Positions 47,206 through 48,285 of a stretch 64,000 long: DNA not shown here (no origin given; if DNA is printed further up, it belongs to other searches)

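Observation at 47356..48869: Tandem Cas6 paralogs with contrasting base composition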

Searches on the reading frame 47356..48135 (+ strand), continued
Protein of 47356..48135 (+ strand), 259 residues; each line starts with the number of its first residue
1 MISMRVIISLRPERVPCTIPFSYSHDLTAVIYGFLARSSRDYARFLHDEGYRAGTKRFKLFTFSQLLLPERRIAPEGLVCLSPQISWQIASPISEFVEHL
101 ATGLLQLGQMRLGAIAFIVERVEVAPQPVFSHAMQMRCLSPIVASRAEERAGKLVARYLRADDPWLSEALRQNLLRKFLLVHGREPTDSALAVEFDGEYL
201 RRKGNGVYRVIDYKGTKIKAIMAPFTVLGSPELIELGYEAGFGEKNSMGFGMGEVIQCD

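Call 24: search_solved_structures(query=window:47356-48132:+, max_evalue=0.01, show_alignments=3)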
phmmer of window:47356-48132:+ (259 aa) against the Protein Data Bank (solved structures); distinct sequences matched with E-value up to 0.01: 6.
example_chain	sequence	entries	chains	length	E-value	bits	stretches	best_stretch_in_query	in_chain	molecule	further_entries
5yi6_A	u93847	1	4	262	3.4e-26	95.6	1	3-253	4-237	CRISPR-associated endoribonuclease Cas6 1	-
3ufc_X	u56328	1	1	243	1.7e-18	70.5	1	4-257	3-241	Putative uncharacterized protein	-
3pkm_A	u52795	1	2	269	6.6e-16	62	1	5-255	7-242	CRISPR-associated endoribonuclease Cas6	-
3i4h_X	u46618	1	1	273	6.9e-16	61.9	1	5-255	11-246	endoribonuclease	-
3qjp_A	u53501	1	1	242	1.2e-15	61.1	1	4-256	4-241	Putative uncharacterized protein PH0350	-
3qjj_A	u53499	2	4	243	1.2e-15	61.1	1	4-256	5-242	Putative uncharacterized protein PH0350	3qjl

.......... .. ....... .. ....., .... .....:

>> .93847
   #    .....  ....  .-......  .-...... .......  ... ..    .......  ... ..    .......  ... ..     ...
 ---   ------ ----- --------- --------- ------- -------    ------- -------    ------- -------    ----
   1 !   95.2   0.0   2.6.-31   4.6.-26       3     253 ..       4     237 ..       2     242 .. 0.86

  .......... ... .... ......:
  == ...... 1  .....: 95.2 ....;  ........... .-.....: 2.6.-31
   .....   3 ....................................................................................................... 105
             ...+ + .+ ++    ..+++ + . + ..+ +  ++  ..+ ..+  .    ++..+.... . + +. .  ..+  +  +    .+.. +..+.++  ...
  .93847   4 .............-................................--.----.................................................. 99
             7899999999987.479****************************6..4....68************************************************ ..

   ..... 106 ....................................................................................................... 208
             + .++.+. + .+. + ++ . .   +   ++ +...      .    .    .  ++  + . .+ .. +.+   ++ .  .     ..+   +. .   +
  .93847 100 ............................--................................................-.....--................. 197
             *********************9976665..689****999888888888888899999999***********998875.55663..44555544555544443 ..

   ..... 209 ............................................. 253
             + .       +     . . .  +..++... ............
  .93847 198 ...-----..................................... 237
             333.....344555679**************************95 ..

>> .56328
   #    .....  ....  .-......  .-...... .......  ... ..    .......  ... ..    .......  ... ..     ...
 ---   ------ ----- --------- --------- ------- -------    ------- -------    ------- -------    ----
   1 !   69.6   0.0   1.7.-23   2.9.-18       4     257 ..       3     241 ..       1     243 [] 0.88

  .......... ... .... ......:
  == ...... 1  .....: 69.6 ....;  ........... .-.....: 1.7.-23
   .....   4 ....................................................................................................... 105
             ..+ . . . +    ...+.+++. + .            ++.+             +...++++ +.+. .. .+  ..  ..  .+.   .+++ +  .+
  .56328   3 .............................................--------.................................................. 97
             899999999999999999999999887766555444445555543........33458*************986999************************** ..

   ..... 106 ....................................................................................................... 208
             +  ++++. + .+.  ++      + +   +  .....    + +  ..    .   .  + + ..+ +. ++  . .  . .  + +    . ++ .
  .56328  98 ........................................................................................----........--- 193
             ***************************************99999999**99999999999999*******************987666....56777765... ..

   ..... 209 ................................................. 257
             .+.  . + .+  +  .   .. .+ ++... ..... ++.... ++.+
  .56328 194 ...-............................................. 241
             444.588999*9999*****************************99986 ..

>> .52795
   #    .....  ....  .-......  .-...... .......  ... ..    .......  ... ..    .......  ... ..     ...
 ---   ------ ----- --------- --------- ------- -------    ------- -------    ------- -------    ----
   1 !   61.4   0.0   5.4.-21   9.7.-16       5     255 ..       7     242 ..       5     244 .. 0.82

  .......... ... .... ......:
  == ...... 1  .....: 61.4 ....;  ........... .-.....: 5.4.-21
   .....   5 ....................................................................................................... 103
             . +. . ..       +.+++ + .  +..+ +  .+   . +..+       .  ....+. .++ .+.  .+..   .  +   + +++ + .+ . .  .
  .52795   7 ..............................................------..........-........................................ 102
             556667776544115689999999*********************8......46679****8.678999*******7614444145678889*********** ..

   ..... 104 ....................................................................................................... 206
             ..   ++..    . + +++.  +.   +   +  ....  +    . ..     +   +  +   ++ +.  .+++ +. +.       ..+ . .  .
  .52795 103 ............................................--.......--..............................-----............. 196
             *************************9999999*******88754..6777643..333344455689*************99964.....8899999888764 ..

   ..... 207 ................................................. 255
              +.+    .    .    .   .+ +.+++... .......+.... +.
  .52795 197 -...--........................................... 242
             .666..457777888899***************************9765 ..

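Call 64: predict_structure(alignment_id=A2)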
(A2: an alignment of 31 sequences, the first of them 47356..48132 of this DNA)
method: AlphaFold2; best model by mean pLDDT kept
length: 259 residues; sequences in the alignment: 31
mean_pLDDT: 91.0   pTM: 0.89
mean pLDDT of the five models: 91.0, 89.4, 87.6, 85.6, 84.2
residues with pLDDT >= 90: 197; 70-90: 51; 50-70: 10; < 50: 1
segments of 3 or more residues with pLDDT < 50: none
pLDDT, mean of each block of 10 residues (from residue 1): 84 95 89 95 90 81 94 94 96 93 93 93 93 96 91 90 94 94 95 96 92 81 97 96 75 79
secondary structure, 60 per line:
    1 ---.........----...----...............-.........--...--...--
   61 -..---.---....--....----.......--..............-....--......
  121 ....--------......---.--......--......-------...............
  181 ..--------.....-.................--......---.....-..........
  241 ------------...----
elements in order: E4-12 E17-19 H24-38 H40-48 E51-53 E56-58 E71-74 E77-80 E85-91 H94-107 E109-112 E115-124 E133-138 E145-150 E153-158 H166-182 E191-195 H197-207 E208-213 E216-221 E225-229 H231-240 E253-255

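Call 68: fold_search(model_id=the predicted structure, library=pdb)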
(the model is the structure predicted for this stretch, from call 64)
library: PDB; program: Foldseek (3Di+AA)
matches with E <= 10: 874; with E <= 0.001: 41
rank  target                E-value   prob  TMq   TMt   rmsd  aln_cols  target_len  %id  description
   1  3ufc                  4.7e-23  1.00  0.84  0.90   2.5       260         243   26  Characterization of a Cas6-related gene from Pyrococcus furiosus (released 2012-03-21)
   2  5yi6_B                9.7e-23  1.00  0.78  0.84   3.6       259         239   28  CRISPR associated protein Cas6 (released 2018-09-12)
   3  3qjj_A                1.5e-22  1.00  0.82  0.87   2.7       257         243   23  One RAMP protein binding different RNA substrates (released 2012-02-08)
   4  5yi6_D                2.3e-22  1.00  0.78  0.84   3.6       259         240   28  CRISPR associated protein Cas6 (released 2018-09-12)
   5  3qjj_B                3.5e-22  1.00  0.82  0.88   2.5       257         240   23  One RAMP protein binding different RNA substrates (released 2012-02-08)
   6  5yi6_A                1.0e-21  1.00  0.78  0.83   3.6       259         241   28  CRISPR associated protein Cas6 (released 2018-09-12)
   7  3i4h                  7.5e-18  1.00  0.77  0.85   3.3       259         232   24  Crystal structure of Cas6 in Pyrococcus furiosus (released 2009-09-22)
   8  3pkm_A                2.6e-15  1.00  0.79  0.89   2.2       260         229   23  Crystal structure of Cas6 with its substrate RNA (released 2011-03-09)
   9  3pkm_X                6.8e-15  1.00  0.78  0.86   2.6       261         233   25  Crystal structure of Cas6 with its substrate RNA (released 2011-03-09)
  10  4c9d_A                4.6e-12  1.00  0.62  0.61   8.7       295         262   17  Cas6 (TTHB231) product complex (released 2013-11-06)
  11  6fjw                  2.1e-11  1.00  0.52  0.56   9.2       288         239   14  Streptococcus thermophilus Cas6 (released 2019-02-06)
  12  4c9d_B                2.1e-10  1.00  0.58  0.57   9.6       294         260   16  Cas6 (TTHB231) product complex (released 2013-11-06)
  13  4c98                  9.7e-09  1.00  0.54  0.57   5.4       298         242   17  Thermus thermophilus Cas6 (TTHB231) (released 2013-11-06)
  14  4ill_A                6.4e-08  1.00  0.53  0.50   6.8       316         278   12  Recognition and Cleavage of a non-structured CRISPR RNA by its Processing Endoribonuclease Cas6 (released 2013-03-20)
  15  4ill_B                1.3e-07  1.00  0.58  0.55   6.4       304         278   13  Recognition and Cleavage of a non-structured CRISPR RNA by its Processing Endoribonuclease Cas6 (released 2013-03-20)
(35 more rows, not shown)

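Call 73: find_encoding_contigs(protein=P0037, flank=9000, max_places=1)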
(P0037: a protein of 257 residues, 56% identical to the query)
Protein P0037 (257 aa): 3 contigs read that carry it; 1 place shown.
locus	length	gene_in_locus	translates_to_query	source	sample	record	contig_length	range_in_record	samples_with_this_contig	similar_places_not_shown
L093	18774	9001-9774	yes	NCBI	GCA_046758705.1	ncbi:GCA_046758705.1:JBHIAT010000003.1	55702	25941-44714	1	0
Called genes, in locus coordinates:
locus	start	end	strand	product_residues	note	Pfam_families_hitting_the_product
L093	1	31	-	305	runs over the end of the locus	PF21349:RUBY_RBDX (weak), PF05163:DinB (weak), PF11716:MDMPI_N (weak), PF12867:DinB_2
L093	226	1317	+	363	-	-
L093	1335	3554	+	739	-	-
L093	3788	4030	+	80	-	-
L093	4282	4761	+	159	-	PF14716:HHH_8, PF12482:DUF3701 (faint), PF00633:HHH (faint), PF10391:DNA_pol_lambd_f (weak), PF14520:HHH_5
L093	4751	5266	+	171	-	PF12705:PDDEXK_1 (faint), PF01930:Cas_Cas4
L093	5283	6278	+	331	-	PF01867:Cas_Cas1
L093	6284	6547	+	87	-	PF09827:CRISPR_Cas2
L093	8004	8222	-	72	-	-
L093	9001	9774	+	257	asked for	PF21350:Cas6_I-A, PF01881:Cas_Cas6_C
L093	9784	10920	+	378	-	PF03787:RAMPs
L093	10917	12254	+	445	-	PF13175:AAA_15 (weak), PF13304:AAA_21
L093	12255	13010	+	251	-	-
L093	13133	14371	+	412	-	PF03787:RAMPs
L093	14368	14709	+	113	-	PF01909:NTP_transf_2, PF18765:Polbeta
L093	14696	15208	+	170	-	PF01909:NTP_transf_2, PF18765:Polbeta (weak)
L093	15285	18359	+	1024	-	-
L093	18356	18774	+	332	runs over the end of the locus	PF03787:RAMPs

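Call 74: find_encoding_contigs(protein=P0070, flank=9000, max_places=1)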
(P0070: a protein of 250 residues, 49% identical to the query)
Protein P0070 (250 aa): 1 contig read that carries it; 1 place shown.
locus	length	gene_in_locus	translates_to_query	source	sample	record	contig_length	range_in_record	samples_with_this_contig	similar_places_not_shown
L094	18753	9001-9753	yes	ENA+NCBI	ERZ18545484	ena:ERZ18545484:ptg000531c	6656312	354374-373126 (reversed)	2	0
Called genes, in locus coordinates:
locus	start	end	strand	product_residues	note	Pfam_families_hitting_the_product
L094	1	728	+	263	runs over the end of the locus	PF01261:AP_endonuc_2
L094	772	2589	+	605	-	PF13941:MutL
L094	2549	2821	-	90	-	-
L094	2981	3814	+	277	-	-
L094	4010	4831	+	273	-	-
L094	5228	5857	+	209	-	PF13414:TPR_11, PF13432:TPR_16, PF00515:TPR_1, PF13424:TPR_12, PF23558:TPR_P4H, PF00515:TPR_1, PF07719:TPR_2, PF13181:TPR_8, +11 more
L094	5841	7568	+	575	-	PF13584:BatD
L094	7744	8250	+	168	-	PF05425:CopD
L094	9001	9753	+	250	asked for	PF21350:Cas6_I-A, PF01881:Cas_Cas6_C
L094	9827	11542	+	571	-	-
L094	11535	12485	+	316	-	PF01905:DevR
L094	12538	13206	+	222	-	PF09704:Cas_Cas5d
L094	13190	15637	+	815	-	PF18019:Cas3_HD, PF04851:ResIII, PF00270:DEAD, PF00271:Helicase_C (faint), PF22590:Cas3-like_C_2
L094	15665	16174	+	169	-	PF01930:Cas_Cas4, PF12705:PDDEXK_1 (weak)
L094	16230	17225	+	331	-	PF01867:Cas_Cas1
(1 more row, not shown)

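Call 75: find_encoding_contigs(protein=P0041, flank=9000, max_places=1)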
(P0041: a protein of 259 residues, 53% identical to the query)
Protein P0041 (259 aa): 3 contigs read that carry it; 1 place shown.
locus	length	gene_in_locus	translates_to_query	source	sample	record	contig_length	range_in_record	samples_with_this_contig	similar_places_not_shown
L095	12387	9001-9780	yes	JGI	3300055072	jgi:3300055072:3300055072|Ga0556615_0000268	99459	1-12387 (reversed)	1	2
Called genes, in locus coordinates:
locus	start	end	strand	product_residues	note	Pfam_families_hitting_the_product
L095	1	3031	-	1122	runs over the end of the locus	PF02874:ATP-synt_ab_N, PF16886:ATP-synt_ab_Xtn, PF14890:Intein_splicing, PF14528:LAGLIDADG_3, PF00006:ATP-synt_ab, PF22919:ATP-synt_VA_C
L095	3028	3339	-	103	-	PF01990:ATP-synt_F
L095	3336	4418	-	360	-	PF01992:vATP-synt_AC39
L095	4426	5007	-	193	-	PF01991:vATP-synt_E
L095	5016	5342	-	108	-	PF00137:ATP-synt_C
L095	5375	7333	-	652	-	PF01496:V_ATPase_I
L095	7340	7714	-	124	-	-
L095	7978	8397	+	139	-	-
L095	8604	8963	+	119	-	-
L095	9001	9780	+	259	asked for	PF21350:Cas6_I-A, PF01881:Cas_Cas6_C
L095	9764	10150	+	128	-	PF05168:HEPN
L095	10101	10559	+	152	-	-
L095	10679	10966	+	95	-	PF02604:PhdYeFM_antitox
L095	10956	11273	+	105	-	PF05016:ParE_toxin (weak)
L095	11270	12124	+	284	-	-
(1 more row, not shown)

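Call 80: search_protein_families(library=padloc, proteins=[window:47365-48135:+], max_evalue=0.00001)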
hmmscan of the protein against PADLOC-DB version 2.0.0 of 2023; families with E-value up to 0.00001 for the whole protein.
window:47365-48135:+ (256 aa): 14 families
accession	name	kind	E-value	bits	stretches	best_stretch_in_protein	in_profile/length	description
PDLC01782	Cas6b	-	5.2e-67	224.3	1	1-253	1-234/235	-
PDLC01372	Cas6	-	1e-46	158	1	1-249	1-232/235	"CAS-I,CAS-II,CAS-III,CAS-IV,CAS-V,CAS-VI; crRNAmaturation"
PDLC01451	Cas6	-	1.6e-43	147.6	1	1-253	1-218/219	"CAS-I,CAS-II,CAS-III,CAS-IV,CAS-V,CAS-VI; crRNAmaturation"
PDLC00956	Cas6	-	9.5e-39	132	1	51-249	4-198/200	CRISPR-associated endoribonuclease Cas6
PDLC01718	typeIV_Cas6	-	1.3e-38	131.3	1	1-253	1-240/262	Cas6_7_IV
PDLC01265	Cas6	-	9.9e-33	112.5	1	55-249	1-177/179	"CAS-I,CAS-II,CAS-III,CAS-IV,CAS-V,CAS-VI; crRNAmaturation"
PDLC01609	Cas6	-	8.7e-32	108.7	1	100-252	1-137/137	"CAS-I,CAS-II,CAS-III,CAS-IV,CAS-V,CAS-VI; crRNAmaturation"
PDLC02101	Cas6b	-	6.8e-19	66.6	1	1-248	1-215/218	-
PDLC02098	Cas6_IIIa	-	4.1e-17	61.3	1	1-252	1-199/200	-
PDLC01786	Cas6b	-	2e-16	58.5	1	26-249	25-226/228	-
PDLC01783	Cas6b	-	1.9e-15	55.3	1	14-253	10-225/225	-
PDLC01473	Cas6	-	1.2e-07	29.7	1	56-236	35-192/197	"CAS-I,CAS-II,CAS-III,CAS-IV,CAS-V,CAS-VI; crRNAmaturation"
PDLC02045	Cas6d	-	4.4e-07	27.9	1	95-249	80-231/241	-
PDLC02103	Cas6b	-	3e-06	25.2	1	206-254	192-240/240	-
